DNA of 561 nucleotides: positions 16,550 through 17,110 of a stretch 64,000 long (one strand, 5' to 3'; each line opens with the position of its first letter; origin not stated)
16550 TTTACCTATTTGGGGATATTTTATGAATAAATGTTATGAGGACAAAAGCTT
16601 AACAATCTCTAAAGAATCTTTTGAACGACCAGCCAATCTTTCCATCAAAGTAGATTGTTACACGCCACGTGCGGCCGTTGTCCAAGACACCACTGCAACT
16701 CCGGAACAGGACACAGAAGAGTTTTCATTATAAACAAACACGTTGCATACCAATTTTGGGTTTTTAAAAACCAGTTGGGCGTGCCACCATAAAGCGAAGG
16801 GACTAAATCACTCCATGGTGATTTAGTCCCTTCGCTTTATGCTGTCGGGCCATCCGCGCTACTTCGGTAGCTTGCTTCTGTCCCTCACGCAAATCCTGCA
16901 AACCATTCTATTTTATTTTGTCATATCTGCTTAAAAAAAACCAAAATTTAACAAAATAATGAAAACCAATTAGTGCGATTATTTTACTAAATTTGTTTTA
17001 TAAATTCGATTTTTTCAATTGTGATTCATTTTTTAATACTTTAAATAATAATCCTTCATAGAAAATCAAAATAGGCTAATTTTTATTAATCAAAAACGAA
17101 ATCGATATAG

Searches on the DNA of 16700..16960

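Call 28: search_rna_families(source=window, start=16700, end=16960, threshold=evalue, max_evalue=10, show_alignments=2)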
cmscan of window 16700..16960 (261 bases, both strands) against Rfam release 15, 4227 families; matches with E-value up to 10: 11.
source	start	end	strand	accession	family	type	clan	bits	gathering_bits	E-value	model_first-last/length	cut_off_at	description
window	16786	16843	+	RF00446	mir-133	Gene; miRNA;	-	26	55.5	0.00062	1-74/74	no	mir-133 microRNA precursor family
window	16787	16841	-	RF01896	mir-142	Gene; miRNA;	-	25.9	57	0.0028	14-72/85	no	mir-142 microRNA precursor family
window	16786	16843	-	RF00446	mir-133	Gene; miRNA;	-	25.6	55.5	0.00083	1-74/74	no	mir-133 microRNA precursor family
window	16726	16835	+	RF01480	rli52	Cis-reg;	-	23.1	70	0.2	1-95/95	no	Listeria sRNA rli52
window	16789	16838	-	RF03790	MIR8008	Gene; miRNA;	-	21.8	66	0.031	1-55/55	no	MIR8008 microRNA precursor family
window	16783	16844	-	RF00713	mir-239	Gene; miRNA;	-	21.7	49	0.019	1-74/74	no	mir-239 microRNA precursor family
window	16792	16837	-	RF04346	Plastid-ccsA-ndhD-1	Cis-reg;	CL00154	20.8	48.5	0.062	7-54/57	no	Plastid-ccsA-ndhD-1 3UTR RNA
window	16789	16840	-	RF04102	MIR6457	Gene; miRNA;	-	18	140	0.35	1-177/177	no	MIR6457 microRNA precursor family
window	16915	16957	-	RF03995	mir-7957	Gene; miRNA;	-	16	76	2.5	1-59/59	no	mir-7957 microRNA precursor family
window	16789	16840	+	RF04244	MIR169_6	Gene; miRNA;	CL00098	15.6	54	1.3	1-99/99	no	MIR169_6 microRNA precursor family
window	16785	16842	-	RF03881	mir-59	Gene; miRNA;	-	14.8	80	2.4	1-66/66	no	mir-59 microRNA precursor family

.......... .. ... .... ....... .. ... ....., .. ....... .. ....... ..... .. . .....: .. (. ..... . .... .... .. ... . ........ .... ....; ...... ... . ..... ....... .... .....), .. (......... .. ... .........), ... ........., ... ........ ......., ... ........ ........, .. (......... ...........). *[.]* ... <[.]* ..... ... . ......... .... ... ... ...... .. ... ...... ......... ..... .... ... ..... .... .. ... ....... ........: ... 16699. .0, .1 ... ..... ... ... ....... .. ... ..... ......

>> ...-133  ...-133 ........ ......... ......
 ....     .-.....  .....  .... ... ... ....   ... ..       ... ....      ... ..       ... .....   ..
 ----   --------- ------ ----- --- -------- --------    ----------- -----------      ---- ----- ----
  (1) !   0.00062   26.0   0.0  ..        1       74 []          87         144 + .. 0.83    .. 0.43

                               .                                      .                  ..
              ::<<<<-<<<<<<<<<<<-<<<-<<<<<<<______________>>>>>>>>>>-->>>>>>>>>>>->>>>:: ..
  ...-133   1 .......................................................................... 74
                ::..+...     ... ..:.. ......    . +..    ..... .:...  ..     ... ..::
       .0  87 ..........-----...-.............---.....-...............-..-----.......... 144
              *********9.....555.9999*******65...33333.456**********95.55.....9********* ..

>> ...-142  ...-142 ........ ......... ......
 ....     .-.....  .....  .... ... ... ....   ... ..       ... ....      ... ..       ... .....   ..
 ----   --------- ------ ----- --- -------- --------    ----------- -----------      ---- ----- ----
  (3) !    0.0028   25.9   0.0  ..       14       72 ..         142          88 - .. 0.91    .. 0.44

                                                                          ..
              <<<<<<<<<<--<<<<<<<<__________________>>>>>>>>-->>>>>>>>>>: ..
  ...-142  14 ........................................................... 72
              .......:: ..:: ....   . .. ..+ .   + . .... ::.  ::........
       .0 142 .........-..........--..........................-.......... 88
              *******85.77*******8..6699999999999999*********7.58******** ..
